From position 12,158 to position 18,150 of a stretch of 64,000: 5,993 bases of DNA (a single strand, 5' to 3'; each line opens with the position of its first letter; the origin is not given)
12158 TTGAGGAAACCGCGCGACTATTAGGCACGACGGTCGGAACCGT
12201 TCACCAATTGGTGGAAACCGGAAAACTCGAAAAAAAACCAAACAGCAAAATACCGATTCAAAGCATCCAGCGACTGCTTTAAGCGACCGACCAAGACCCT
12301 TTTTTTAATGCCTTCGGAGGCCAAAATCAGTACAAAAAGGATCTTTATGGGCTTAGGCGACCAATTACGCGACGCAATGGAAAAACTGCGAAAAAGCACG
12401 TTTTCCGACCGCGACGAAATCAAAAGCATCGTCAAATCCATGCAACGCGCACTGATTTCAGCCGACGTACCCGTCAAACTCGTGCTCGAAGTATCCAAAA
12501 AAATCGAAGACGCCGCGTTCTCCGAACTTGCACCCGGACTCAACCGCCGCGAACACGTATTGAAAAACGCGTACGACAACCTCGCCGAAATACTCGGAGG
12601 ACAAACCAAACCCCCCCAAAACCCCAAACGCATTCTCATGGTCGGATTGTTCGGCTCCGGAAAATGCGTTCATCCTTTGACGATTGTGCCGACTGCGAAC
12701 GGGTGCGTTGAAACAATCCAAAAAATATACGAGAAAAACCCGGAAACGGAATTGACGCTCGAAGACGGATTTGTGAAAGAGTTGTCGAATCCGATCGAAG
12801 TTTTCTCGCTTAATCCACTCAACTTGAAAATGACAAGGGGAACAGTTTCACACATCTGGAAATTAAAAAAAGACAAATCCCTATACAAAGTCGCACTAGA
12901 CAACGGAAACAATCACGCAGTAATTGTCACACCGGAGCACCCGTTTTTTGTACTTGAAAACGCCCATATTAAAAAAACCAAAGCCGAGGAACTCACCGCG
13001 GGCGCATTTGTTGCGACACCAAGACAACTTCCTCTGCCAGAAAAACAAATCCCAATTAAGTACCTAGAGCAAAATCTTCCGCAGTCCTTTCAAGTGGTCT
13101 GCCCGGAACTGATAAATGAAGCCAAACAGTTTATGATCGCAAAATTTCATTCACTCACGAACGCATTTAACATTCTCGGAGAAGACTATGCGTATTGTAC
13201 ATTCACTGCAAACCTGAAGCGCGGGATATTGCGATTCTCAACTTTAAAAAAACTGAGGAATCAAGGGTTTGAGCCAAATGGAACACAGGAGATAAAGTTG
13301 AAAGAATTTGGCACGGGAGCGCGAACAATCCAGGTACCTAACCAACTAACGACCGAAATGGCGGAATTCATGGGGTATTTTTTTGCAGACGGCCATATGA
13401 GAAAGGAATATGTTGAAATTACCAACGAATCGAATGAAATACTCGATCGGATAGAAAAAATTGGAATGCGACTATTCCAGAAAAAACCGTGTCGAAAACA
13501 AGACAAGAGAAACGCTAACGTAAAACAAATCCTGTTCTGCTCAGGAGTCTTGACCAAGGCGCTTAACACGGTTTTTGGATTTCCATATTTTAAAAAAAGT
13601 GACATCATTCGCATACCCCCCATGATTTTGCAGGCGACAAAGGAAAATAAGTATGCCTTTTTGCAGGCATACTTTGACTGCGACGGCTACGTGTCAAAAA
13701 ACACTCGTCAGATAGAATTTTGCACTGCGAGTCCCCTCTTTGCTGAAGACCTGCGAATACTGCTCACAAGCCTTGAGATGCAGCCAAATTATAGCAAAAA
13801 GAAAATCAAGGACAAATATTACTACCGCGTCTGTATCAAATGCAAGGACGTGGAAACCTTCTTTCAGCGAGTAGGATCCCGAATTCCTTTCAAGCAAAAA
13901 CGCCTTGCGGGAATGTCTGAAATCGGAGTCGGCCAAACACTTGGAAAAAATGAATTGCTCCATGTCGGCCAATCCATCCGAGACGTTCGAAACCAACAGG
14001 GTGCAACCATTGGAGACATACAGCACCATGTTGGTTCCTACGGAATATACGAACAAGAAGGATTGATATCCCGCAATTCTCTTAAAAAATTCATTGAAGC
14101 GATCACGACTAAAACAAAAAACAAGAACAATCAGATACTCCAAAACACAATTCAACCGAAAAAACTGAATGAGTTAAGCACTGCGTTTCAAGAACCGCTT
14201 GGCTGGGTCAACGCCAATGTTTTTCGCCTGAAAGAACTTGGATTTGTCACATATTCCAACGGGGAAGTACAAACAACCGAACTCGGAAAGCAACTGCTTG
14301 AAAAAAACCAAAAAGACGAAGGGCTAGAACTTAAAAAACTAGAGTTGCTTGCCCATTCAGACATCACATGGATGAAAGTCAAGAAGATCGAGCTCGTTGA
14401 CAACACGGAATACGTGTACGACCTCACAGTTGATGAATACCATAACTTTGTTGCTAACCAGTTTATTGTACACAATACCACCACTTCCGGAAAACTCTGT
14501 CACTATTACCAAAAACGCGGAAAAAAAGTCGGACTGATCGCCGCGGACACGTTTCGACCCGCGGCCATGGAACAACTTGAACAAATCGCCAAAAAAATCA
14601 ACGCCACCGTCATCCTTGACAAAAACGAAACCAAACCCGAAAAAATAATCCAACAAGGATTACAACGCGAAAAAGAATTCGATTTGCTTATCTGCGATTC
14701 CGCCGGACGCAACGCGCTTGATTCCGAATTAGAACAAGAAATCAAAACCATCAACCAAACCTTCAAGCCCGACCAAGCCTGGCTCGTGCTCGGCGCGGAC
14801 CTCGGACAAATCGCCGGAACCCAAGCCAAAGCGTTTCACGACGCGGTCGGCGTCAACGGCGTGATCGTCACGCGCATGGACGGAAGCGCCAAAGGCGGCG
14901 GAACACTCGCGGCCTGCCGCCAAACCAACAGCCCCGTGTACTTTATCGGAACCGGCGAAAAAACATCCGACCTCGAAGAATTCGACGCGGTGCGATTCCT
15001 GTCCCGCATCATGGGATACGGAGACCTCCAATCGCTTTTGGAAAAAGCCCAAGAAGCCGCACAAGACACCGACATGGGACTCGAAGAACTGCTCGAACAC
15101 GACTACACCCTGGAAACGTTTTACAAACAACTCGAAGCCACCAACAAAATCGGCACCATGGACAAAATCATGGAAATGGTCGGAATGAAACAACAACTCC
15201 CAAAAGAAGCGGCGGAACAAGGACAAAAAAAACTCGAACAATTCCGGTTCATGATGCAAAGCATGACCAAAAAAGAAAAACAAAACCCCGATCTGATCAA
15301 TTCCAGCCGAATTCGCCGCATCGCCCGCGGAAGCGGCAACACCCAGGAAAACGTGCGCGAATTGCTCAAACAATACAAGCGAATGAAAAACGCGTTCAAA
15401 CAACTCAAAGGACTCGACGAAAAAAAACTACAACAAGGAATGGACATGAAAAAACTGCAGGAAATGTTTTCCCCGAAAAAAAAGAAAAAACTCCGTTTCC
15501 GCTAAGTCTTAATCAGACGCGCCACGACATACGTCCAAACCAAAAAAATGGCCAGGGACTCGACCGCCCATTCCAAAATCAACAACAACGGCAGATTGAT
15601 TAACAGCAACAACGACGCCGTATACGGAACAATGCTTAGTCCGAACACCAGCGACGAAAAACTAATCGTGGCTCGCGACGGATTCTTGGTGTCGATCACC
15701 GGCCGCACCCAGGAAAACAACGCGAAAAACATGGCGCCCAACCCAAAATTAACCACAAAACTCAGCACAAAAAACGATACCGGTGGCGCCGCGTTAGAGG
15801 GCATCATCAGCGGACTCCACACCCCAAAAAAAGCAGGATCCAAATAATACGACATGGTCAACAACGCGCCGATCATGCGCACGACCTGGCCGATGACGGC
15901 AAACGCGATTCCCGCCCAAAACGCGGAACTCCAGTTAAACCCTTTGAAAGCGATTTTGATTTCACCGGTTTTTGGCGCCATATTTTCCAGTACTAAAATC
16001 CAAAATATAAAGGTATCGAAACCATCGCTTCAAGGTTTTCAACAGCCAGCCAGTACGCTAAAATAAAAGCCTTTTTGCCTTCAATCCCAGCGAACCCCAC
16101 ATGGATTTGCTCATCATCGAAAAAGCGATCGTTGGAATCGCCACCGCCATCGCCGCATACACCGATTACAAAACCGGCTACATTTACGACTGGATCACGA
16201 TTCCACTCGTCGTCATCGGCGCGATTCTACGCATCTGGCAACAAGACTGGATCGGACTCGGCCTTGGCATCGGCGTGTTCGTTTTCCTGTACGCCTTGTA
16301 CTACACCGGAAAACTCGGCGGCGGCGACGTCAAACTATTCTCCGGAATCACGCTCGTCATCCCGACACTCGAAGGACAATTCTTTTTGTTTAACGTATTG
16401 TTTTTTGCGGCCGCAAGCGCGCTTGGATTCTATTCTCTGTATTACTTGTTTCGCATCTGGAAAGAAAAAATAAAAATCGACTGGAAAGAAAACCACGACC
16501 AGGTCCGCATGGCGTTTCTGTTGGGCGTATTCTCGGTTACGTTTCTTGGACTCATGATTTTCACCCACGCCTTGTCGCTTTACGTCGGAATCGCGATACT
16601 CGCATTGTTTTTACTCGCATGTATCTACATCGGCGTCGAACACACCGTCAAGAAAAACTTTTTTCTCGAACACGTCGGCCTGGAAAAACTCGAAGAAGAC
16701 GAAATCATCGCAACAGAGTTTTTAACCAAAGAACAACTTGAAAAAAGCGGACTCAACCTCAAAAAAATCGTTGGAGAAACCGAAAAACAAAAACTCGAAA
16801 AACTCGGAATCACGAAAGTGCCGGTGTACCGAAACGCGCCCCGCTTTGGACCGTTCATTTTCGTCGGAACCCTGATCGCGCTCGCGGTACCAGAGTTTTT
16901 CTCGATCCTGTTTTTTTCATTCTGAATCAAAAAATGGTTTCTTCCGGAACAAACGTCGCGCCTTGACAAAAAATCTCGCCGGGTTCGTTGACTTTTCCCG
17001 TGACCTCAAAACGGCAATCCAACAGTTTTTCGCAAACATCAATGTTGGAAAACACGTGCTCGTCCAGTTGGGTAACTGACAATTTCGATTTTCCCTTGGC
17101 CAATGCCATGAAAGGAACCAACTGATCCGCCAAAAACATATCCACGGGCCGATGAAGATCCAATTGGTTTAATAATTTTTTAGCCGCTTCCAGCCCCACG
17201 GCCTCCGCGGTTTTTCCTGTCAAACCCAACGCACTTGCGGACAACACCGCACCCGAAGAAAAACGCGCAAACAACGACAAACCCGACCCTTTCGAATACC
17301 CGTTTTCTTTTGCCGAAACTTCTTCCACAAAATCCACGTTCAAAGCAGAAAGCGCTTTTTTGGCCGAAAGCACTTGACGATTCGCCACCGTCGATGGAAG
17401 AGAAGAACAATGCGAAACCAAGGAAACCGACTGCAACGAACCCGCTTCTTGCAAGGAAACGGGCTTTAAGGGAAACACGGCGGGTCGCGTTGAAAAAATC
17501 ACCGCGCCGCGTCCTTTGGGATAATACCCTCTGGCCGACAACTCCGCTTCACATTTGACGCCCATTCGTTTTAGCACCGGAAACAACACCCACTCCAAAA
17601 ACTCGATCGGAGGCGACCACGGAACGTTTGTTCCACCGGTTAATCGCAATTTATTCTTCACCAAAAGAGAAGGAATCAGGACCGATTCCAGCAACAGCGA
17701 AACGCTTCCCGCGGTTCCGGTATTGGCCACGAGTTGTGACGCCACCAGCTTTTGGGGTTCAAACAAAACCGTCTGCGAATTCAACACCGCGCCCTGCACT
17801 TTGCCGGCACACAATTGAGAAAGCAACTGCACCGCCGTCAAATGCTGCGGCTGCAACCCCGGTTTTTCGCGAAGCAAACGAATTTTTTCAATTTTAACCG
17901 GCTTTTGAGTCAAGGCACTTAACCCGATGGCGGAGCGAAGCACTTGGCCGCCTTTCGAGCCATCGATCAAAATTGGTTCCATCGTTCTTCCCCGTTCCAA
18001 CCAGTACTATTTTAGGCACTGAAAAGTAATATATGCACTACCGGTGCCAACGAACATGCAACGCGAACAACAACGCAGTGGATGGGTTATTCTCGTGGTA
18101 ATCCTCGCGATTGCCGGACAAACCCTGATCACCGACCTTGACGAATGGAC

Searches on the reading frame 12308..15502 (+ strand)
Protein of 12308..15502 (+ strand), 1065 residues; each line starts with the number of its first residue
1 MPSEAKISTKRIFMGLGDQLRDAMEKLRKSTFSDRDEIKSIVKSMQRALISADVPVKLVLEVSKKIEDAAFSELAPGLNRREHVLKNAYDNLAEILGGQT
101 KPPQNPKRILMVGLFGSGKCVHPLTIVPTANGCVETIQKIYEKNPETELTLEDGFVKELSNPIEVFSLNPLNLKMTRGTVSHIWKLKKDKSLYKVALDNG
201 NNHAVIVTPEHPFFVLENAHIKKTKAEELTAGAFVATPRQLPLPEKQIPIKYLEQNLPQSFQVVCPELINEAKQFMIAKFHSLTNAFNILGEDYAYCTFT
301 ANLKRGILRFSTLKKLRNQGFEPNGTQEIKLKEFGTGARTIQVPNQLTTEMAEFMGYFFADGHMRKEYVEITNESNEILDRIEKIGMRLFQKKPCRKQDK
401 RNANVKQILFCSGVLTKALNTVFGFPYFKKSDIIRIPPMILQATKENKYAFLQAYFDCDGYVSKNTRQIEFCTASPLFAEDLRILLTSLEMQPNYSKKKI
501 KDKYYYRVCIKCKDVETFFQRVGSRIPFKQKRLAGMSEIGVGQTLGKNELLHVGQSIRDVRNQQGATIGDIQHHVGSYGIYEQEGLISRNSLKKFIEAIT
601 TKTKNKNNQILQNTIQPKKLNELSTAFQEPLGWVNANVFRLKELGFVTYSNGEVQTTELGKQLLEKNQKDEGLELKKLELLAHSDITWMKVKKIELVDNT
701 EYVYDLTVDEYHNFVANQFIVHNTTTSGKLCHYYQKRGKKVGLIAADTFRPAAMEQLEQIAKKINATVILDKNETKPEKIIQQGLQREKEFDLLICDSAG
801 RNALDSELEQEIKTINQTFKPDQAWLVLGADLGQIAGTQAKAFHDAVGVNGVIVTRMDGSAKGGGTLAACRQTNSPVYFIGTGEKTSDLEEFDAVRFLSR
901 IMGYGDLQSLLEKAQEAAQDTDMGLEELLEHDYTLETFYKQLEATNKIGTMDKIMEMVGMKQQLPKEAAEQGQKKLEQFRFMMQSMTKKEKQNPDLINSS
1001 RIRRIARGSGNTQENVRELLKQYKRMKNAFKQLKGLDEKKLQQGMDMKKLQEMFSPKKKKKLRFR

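Call 22: search_protein_families(library=pfam, proteins=[window:12308-15502:+], max_evalue=0.001)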
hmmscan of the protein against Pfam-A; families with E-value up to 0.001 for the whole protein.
window:12308-15502:+ (1065 aa): 6 families
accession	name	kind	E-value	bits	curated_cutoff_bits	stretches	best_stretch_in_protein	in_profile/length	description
PF00448.28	SRP54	-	4.5e-59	199.8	22.7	1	724-902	15-195/196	SRP54-type protein, GTPase domain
PF14890.11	Intein_splicing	-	1.4e-30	106.5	35.8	1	130-723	4-155/155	Intein splicing domain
PF02978.25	SRP_SPB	-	2.1e-26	92.5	27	1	933-1029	2-90/91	Signal peptide binding domain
PF14528.11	LAGLIDADG_3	-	8.9e-20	71.2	22.5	1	448-523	3-82/82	LAGLIDADG-like domain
PF02881.24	SRP54_N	-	1.4e-07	32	22.4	1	16-86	1-69/75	SRP54-type protein, helical bundle domain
PF17147.9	PFOR_II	-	0.00071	20.3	27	0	731-774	19-62/102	Pyruvate:ferredoxin oxidoreductase core domain II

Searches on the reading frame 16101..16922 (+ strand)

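Call 23: search_protein_families(library=pfam, proteins=[window:16101-16922:+], max_evalue=0.0001)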
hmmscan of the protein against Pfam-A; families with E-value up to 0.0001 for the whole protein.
window:16101-16922:+ (274 aa): 1 family
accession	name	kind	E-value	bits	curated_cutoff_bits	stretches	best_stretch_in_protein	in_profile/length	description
PF01478.23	Peptidase_A24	-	3e-11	44.1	26.5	1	12-106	4-102/104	Type IV leader peptidase family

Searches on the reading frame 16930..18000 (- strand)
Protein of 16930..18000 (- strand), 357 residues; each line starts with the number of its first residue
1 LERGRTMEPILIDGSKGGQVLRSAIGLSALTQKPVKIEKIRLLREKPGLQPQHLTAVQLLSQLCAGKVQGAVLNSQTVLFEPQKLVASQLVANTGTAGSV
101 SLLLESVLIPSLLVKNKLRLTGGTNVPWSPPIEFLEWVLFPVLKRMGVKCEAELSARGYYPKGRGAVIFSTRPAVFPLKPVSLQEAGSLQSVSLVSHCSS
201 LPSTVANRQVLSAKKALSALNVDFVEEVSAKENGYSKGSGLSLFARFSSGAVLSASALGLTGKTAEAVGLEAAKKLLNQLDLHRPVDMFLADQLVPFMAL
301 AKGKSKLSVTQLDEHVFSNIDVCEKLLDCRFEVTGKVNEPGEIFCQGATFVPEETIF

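Call 23: search_protein_families(library=pfam, proteins=[window:16930-18000:-], max_evalue=0.0001)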
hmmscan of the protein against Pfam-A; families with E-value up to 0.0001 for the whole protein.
window:16930-18000:- (357 aa): 2 families
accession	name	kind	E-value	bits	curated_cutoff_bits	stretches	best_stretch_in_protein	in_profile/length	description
PF01137.26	RTC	-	5e-73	245.4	27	1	14-333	2-221/221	RNA 3'-terminal phosphate cyclase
PF05189.18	RTC_insert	-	1.7e-21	77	23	1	185-280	2-101/102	RNA 3'-terminal phosphate cyclase (RTC), insert domain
